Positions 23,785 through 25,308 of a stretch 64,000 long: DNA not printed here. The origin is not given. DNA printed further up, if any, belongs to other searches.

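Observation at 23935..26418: Two tandem exported proteins, each a fusion of three RidA/YjgF domains (single-chain pseudo-trimers)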

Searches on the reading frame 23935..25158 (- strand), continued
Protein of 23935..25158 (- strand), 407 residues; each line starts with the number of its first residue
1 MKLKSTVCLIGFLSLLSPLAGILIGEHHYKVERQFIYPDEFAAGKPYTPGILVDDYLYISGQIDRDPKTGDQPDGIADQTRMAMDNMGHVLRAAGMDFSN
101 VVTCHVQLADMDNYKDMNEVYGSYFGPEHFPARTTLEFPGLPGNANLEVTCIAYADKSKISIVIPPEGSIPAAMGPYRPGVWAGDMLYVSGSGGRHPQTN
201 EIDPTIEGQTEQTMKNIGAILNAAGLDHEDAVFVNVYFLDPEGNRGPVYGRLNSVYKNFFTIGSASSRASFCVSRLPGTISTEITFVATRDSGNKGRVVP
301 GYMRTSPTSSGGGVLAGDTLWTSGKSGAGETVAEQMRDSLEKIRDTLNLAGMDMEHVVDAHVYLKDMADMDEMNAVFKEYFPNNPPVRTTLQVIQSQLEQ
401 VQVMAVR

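Call 45: search_protein_families(library=ncbifam, proteins=[L006:6314-7900:-, L046:11235-12434:+, L062:7094-8311:-, L046:8607-9914:+, L062:8373-9647:-, L046:7645-8535:-, L031:11293-12549:+, L035:11154-12281:+, L017:12388-13572:-, L004:6695-7945:-], max_evalue=0.001)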
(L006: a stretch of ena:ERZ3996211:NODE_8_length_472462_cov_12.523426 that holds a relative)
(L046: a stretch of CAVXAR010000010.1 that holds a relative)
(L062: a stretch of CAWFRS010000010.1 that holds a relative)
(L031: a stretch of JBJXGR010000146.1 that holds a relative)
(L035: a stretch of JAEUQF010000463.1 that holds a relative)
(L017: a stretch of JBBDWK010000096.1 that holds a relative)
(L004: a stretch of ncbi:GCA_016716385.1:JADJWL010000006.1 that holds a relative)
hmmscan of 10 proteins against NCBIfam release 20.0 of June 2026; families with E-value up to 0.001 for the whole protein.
L006:6314-7900:- (528 aa): 8 families
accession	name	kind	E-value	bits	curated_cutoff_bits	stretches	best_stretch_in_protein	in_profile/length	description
NF047797.1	glminPNH3LysDgaE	equivalog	1.8e-42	145.6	600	1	48-416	2-365/367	D-glucosaminate-6-phosphate ammonia lyase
TIGR01437.1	selA_rel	subfamily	6e-42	143.8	385.3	1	49-378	1-331/363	DgaE family pyridoxal phosphate-dependent ammonia lyase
TIGR00474.1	selA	equivalog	6.9e-08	31.8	267.9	1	168-305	187-338/455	L-seryl-tRNA(Sec) selenium transferase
TIGR03402.1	FeS_nifS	equivalog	0.00013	20.9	530.75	1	176-311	125-259/379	cysteine desulfurase NifS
NF008126.0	PRK10874.1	equivalog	0.00017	20.8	607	1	176-269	149-241/401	cysteine desulfurase CsdA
TIGR03392.1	FeS_syn_CsdA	equivalog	0.00035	19.9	493.6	1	177-269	147-238/398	cysteine desulfurase CsdA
TIGR01979.1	sufS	subfamily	0.00042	19.3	475.1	1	177-268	149-239/403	SufS family cysteine desulfurase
TIGR01328.1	met_gam_lyase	equivalog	0.00066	18.6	549.7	0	100-269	66-227/391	methionine gamma-lyase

L046:11235-12434:+ (399 aa): 19 families
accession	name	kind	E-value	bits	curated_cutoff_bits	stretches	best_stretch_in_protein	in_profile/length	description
TIGR01437.1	selA_rel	subfamily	2.9e-55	187.7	385.3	1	39-367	2-331/363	DgaE family pyridoxal phosphate-dependent ammonia lyase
NF047797.1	glminPNH3LysDgaE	equivalog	6.2e-50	170.2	600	1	39-396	4-363/367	D-glucosaminate-6-phosphate ammonia lyase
TIGR00474.1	selA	equivalog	1.7e-10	40.4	267.9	1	43-264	72-312/455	L-seryl-tRNA(Sec) selenium transferase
TIGR01328.1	met_gam_lyase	equivalog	2.8e-09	36.3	549.7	1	85-262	62-230/391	methionine gamma-lyase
NF005695.0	PRK07503.1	equivalog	5.1e-07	28.7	666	1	86-261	69-235/403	methionine gamma-lyase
NF010611.0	PRK14012.1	equivalog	1.1e-06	27.9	548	1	165-340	135-305/406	IscS subfamily cysteine desulfurase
NF006003.0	PRK08133.1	equivalog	2.1e-06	26.7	522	1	88-257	72-232/396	O-succinylhomoserine sulfhydrylase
NF041088.1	ala_glut_racmase_Arch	equivalog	2.3e-06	26.8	629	1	87-254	62-220/381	bifunctional L-alanine/L-glutamate racemase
TIGR01325.1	O_suc_HS_sulf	equivalog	3.7e-06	25.8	510.05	1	88-263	60-226/380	O-succinylhomoserine sulfhydrylase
TIGR01326.1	OAH_OAS_sulfhy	subfamily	7.9e-06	24.8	495.1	1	83-244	58-208/418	O-acetylhomoserine aminocarboxypropyltransferase/cysteine synthase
TIGR03576.1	pyridox_MJ0158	hypoth_equivalog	1.5e-05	24.4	304.45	1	205-293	168-251/346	TIGR03576 family pyridoxal phosphate-dependent enzyme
TIGR02006.1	IscS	equivalog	1.8e-05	23.9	643.2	1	163-341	129-302/402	IscS subfamily cysteine desulfurase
TIGR01977.1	am_tr_V_EF2568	hypoth_equivalog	9.7e-05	21.5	377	1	167-252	128-212/376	cysteine desulfurase family protein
NF040779.1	Sec_lyase_SclA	exception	0.00022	20.3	525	1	166-246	126-205/378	selenocysteine lyase SclA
NF005870.0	PRK07810.1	equivalog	0.00029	19.4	618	1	88-257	79-239/406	O-succinylhomoserine sulfhydrylase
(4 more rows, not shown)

L062:7094-8311:- (405 aa): 11 families
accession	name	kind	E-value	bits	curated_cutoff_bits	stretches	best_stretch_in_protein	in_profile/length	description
TIGR01437.1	selA_rel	subfamily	1.1e-52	179.1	385.3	1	44-371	2-330/363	DgaE family pyridoxal phosphate-dependent ammonia lyase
NF047797.1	glminPNH3LysDgaE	equivalog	3.2e-48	164.6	600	1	43-388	3-343/367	D-glucosaminate-6-phosphate ammonia lyase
TIGR00474.1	selA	equivalog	2.2e-08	33.4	267.9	1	47-300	71-337/455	L-seryl-tRNA(Sec) selenium transferase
TIGR01326.1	OAH_OAS_sulfhy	subfamily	5.6e-07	28.6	495.1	1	89-249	59-208/418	O-acetylhomoserine aminocarboxypropyltransferase/cysteine synthase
NF004650.0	PRK05994.1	equivalog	1.5e-06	27.3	667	1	154-250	119-215/427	O-acetylhomoserine aminocarboxypropyltransferase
NF006096.0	PRK08248.1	equivalog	7.7e-06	24.8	726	1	90-248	67-214/431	homocysteine synthase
NF005695.0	PRK07503.1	equivalog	6.7e-05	21.7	666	1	155-267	122-236/403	methionine gamma-lyase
TIGR01977.1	am_tr_V_EF2568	hypoth_equivalog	7.5e-05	21.9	377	1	173-273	129-227/376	cysteine desulfurase family protein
NF004757.0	PRK06084.1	equivalog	7.6e-05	21.7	790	1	88-248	59-208/425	bifunctional O-acetylhomoserine aminocarboxypropyltransferase/cysteine synthase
NF041088.1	ala_glut_racmase_Arch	equivalog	0.00011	21.3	629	1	92-249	62-208/381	bifunctional L-alanine/L-glutamate racemase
NF004821.0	PRK06176.1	equivalog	0.00033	19.6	642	1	163-248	116-199/380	cystathionine gamma-synthase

L046:8607-9914:+ (435 aa): 58 families (the best 25 are shown)
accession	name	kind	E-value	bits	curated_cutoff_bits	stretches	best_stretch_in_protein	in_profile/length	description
NF006689.0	PRK09237.1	equivalog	1.2e-131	438.9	371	1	28-408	2-373/383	amidohydrolase/deacetylase family metallohydrolase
NF009060.0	PRK12394.1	equivalog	8.2e-77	258.5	442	1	30-406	4-374/381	metallo-dependent hydrolase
TIGR03583.1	EF_0837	hypoth_equivalog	9.5e-64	215.7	432.15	1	43-405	10-364/365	amidohydrolase/deacetylase family metallohydrolase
NF006560.0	PRK09061.1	subfamily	7.2e-20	70.8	340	1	11-93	8-88/517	amidohydrolase family protein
NF005791.0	PRK07627.1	equivalog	1.4e-16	60.4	442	1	31-104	3-77/425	dihydroorotase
TIGR03121.1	one_C_dehyd_A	equivalog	3.1e-16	58.7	392.75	1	31-92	2-62/556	formylmethanofuran dehydrogenase subunit A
NF006839.0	PRK09357.1-4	equivalog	1.6e-14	53.3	576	1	31-92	2-62/422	dihydroorotase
NF006845.0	PRK09357.2-6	equivalog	2.6e-14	52.7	728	1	31-99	3-72/428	dihydroorotase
NF006056.0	PRK08204.1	subfamily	1e-13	50.9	391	1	31-93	5-68/449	hypothetical protein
NF004839.0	PRK06189.1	equivalog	4.5e-13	48.6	631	1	29-92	3-63/451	allantoinase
TIGR03178.1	allantoinase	equivalog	1.3e-11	44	357.85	1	31-92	2-60/441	allantoinase AllB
TIGR01224.1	hutI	equivalog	5.7e-11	41.8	298.15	1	51-95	6-52/377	imidazolonepropionase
NF006559.0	PRK09060.1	equivalog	6e-11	41.3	482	1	27-92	3-65/444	dihydroorotase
TIGR02318.1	phosphono_phnM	equivalog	8.7e-11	41.3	390.55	1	50-93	17-58/376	phosphonate metabolism protein PhnM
NF005759.0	PRK07583.1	equivalog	9.5e-11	41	403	1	47-95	39-87/438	cytosine deaminase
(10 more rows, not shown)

L062:8373-9647:- (424 aa): 3 families
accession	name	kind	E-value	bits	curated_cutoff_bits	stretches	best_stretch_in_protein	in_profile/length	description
NF006689.0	PRK09237.1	equivalog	1e-97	327.2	371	1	83-378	73-370/383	amidohydrolase/deacetylase family metallohydrolase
NF009060.0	PRK12394.1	equivalog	1.4e-58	198.5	442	1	80-379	69-374/381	metallo-dependent hydrolase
TIGR03583.1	EF_0837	hypoth_equivalog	5.3e-49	167.2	432.15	1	86-377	69-363/365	amidohydrolase/deacetylase family metallohydrolase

L046:7645-8535:- (296 aa): 10 families
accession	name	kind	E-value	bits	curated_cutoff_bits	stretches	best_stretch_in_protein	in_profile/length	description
NF006093.0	PRK08245.1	subfamily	6.3e-30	104.3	208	1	92-265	18-196/240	hypothetical protein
NF006731.0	PRK09262.1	equivalog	1.1e-27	97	179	1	99-263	31-188/229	4-carboxy-4-hydroxy-2-oxoadipate aldolase/oxaloacetate decarboxylase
NF005442.0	PRK07028.1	equivalog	4e-26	91.6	593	1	81-289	227-420/430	bifunctional hexulose-6-phosphate synthase/ribonuclease regulator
TIGR02798.1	ligK_PcmE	equivalog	4.1e-24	85.4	304.5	1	99-264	25-182/222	4-carboxy-4-hydroxy-2-oxoadipate aldolase/oxaloacetate decarboxylase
NF004850.0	PRK06201.1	subfamily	7.9e-24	84.4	231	1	77-283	14-206/222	hypothetical protein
NF009399.0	PRK12764.1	equivalog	3e-20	72.7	444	1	121-262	309-453/501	fumarylacetoacetate hydrolase family protein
NF006875.0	PRK09372.1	equivalog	1.6e-15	57.2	136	1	146-256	48-157/161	ribonuclease E activity regulator RraA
TIGR01935.1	NOT-MenG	subfamily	9.2e-13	48.3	123.8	1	148-252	46-149/150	RraA family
NF009134.0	PRK12487.1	equivalog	3.9e-11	42.9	196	1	148-253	50-154/161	putative 4-hydroxy-4-methyl-2-oxoglutarate aldolase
TIGR02998.1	RraA_entero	equivalog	1.3e-05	25.3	241.25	1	147-253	49-154/161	ribonuclease E activity regulator RraA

L031:11293-12549:+ (418 aa): 10 families
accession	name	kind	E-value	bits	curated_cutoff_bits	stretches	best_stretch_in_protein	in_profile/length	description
NF011968.0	PRK15440.1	equivalog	2.5e-81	273.6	393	1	66-380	34-348/395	L-rhamnonate dehydratase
NF010624.0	PRK14017.1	equivalog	1.1e-45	156.3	311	1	96-351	18-286/382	galactonate dehydratase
NF040866.1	AraD_Arch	equivalog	1.5e-40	139.3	650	1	96-411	37-358/372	arabinonate dehydratase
NF043051.1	ManoateDhtManD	equivalog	4.9e-36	124.4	550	2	84-203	9-133/403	D-mannonate dehydratase ManD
NF047820.1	TalGalacDh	equivalog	1.3e-35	123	500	1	93-398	38-344/371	L-talarate/galactarate dehydratase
NF011654.0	PRK15072.1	subfamily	7.3e-34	117.3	430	2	84-203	9-133/404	D-galactonate dehydratase family protein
NF040790.2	glucon_galact_dh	equivalog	3.1e-33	115.2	750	1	96-351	28-300/390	bifunctional D-gluconate/D-galactonate dehydratase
TIGR02534.1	mucon_cyclo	subfamily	1.1e-10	41.2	334.95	1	156-359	98-303/368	muconate/chloromuconate family cycloisomerase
NF043002.1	HProlDhtase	equivalog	6.5e-09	35.1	500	1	94-194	34-138/366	cis-3-hydroxy-L-proline dehydratase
TIGR01928.1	menC_lowGC_arch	equivalog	2.9e-05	23.3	200.65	1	155-345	89-276/325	o-succinylbenzoate synthase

L035:11154-12281:+ (375 aa): 7 families
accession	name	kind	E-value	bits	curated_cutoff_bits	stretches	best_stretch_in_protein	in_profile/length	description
TIGR02534.1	mucon_cyclo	subfamily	7e-16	58.2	334.95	1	121-373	104-366/368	muconate/chloromuconate family cycloisomerase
NF040866.1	AraD_Arch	equivalog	8.1e-13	48.1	650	1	116-375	103-372/372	arabinonate dehydratase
NF040790.2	glucon_galact_dh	equivalog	1.4e-08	34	750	1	118-374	95-371/390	bifunctional D-gluconate/D-galactonate dehydratase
NF010624.0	PRK14017.1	equivalog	5.3e-08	32.3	311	0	341-371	329-359/382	galactonate dehydratase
NF047820.1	TalGalacDh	equivalog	7.3e-05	21.8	500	0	316-368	310-360/371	L-talarate/galactarate dehydratase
TIGR03247.1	glucar-dehydr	equivalog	0.00018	20.3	828.7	1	311-371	342-404/441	glucarate dehydratase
NF043002.1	HProlDhtase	equivalog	0.00029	19.8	500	0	120-369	105-359/366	cis-3-hydroxy-L-proline dehydratase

L017:12388-13572:- (394 aa): 0 families

L004:6695-7945:- (416 aa): 26 families (the best 25 are shown)
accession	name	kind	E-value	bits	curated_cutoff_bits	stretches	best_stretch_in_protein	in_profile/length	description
TIGR01979.1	sufS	subfamily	4.8e-35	121.2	475.1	1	80-415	62-395/403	SufS family cysteine desulfurase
TIGR01977.1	am_tr_V_EF2568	hypoth_equivalog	2.9e-34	118.7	377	1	50-337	11-289/376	cysteine desulfurase family protein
TIGR01976.1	am_tr_V_VC1184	hypoth_equivalog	7.2e-28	98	352.35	1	28-415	4-401/401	cysteine desulfurase-like protein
NF006791.0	PRK09295.1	equivalog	8.9e-24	84.3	661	1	83-415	70-398/406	cysteine desulfurase SufS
NF040779.1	Sec_lyase_SclA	exception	1.6e-23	83.3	525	1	55-361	16-316/378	selenocysteine lyase SclA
NF041166.1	f2_encap_cargo1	exception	9e-23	81.2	800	1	80-415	289-620/623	family 2A encapsulin nanocompartment cargo protein cysteine desulfurase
TIGR03402.1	FeS_nifS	equivalog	7.6e-22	77.6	530.75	1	81-254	43-214/379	cysteine desulfurase NifS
TIGR02006.1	IscS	equivalog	1.3e-21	77.1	643.2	1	41-253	5-219/402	IscS subfamily cysteine desulfurase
NF010611.0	PRK14012.1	equivalog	1.9e-20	73.2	548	1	41-253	7-223/406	IscS subfamily cysteine desulfurase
TIGR03392.1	FeS_syn_CsdA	equivalog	2.4e-18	66.5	493.6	1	84-415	64-389/398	cysteine desulfurase CsdA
NF008126.0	PRK10874.1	equivalog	1.9e-17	63.5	607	1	82-415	65-392/401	cysteine desulfurase CsdA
TIGR03235.1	DNA_S_dndA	equivalog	8.2e-16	58.2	480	1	83-260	45-223/353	cysteine desulfurase DndA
TIGR03403.1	nifS_epsilon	equivalog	4.2e-15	55.4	587.7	1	93-255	55-219/382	NifS family cysteine desulfurase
NF002806.0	PRK02948.1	subfamily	3.1e-13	49.5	304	1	85-255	48-217/381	IscS subfamily cysteine desulfurase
TIGR01814.1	kynureninase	equivalog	3.7e-11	42.6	246.4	1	126-415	116-395/400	kynureninase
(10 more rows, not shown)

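Call 59: search_solved_structures(query=L046:11235-12434:+, max_evalue=0.001, show_alignments=1)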
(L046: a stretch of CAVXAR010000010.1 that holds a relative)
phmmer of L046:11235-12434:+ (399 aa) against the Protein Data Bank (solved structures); distinct sequences matched with E-value up to 0.001: 12.
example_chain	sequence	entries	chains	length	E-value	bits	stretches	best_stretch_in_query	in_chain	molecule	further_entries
7lc0_A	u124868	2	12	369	1.1e-37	133.5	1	38-395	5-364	Putative selenocysteine synthase (L-seryl-tRNA(Ser) selenium transferase) | D-glucosaminate-6-phosphate ammonia lyase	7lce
8t7j_A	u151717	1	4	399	9.1e-33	117.4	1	39-395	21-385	Putative selenocysteine synthase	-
3w1i_A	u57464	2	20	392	1.7e-07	34.2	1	166-395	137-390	L-seryl-tRNA(Sec) selenium transferase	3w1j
3w1h_A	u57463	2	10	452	2e-07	33.9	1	166-395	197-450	L-seryl-tRNA(Sec) selenium transferase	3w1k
3wco_A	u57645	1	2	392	4.8e-07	32.7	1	167-395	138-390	L-seryl-tRNA(Sec) selenium transferase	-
3wcn_A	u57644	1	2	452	5.7e-07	32.5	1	167-395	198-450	L-seryl-tRNA(Sec) selenium transferase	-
5kz5_1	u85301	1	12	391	0.00053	22.7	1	166-317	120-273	Cysteine desulfurase, mitochondrial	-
8tvt_A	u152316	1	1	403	0.00056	22.6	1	166-317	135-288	Cysteine desulfurase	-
6nzu_A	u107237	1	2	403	0.00056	22.6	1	166-317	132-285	Cysteine desulfurase, mitochondrial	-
8pk8_A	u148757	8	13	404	0.00057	22.6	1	166-317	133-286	Cysteine desulfurase | Isoform Mitochondrial of Cysteine desulfurase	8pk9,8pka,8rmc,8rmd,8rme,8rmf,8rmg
5wkp_A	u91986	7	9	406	0.00057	22.6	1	166-317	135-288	Cysteine desulfurase, mitochondrial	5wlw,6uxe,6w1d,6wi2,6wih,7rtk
5usr_A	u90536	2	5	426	0.00064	22.4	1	166-317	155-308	Cysteine desulfurase, mitochondrial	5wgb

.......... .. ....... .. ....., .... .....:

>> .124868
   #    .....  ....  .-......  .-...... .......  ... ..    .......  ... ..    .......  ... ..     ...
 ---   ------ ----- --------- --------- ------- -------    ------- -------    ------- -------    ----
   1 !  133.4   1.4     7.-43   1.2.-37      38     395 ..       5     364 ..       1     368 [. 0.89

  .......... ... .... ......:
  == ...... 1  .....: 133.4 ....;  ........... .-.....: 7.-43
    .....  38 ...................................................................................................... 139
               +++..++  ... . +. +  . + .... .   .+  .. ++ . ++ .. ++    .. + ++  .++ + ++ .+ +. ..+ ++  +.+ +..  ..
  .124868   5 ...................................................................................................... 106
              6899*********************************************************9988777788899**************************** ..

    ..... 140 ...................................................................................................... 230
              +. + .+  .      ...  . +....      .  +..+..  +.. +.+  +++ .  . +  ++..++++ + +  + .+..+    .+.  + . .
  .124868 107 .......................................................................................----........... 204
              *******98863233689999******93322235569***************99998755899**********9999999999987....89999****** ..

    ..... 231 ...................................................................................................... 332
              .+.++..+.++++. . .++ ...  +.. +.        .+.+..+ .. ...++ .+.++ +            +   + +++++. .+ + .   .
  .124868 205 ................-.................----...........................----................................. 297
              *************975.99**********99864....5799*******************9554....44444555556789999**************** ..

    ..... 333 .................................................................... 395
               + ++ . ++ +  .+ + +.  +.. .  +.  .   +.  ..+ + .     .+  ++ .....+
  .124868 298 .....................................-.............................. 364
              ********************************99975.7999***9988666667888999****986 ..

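Call 66: find_related_loci(query=A3, collection=metagenome_contigs, flank=6000)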
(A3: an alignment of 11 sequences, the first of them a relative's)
Query A3 (528 aa) in metagenome_contigs; peptide patterns used: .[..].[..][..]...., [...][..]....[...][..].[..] (x = any residue, [..] = any of these).
600 stretches matched a pattern (row limit reached: there are more); 590 encode a relative of the query (tblastn E <= 1e-3); the best 80 are kept; 80 distinct loci.
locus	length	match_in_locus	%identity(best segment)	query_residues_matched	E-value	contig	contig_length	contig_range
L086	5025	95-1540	53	42-528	4e-165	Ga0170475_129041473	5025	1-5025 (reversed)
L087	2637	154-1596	51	41-526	1e-169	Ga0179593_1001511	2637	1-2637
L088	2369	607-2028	52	47-526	5e-170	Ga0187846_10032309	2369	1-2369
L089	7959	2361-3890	51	9-528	2e-158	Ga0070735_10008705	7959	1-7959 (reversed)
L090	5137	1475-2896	52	47-526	3e-159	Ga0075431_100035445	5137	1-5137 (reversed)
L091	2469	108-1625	48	9-528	9e-165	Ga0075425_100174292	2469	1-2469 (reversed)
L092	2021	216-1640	52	45-526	9e-166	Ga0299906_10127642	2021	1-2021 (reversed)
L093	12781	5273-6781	50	12-527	5e-153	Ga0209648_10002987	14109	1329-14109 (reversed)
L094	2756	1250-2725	48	17-528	6e-159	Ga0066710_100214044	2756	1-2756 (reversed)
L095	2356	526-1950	51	47-527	3e-158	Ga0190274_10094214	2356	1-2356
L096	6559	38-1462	51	47-527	1e-146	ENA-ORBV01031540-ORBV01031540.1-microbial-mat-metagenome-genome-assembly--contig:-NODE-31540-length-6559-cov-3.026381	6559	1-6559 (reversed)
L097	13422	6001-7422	49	47-526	1e-144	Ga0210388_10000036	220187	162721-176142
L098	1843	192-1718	46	11-526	1e-152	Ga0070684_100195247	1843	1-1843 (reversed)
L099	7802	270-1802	46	11-526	2e-136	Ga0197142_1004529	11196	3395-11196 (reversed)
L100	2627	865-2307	46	11-526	1e-143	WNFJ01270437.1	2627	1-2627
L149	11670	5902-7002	42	45-420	4e-81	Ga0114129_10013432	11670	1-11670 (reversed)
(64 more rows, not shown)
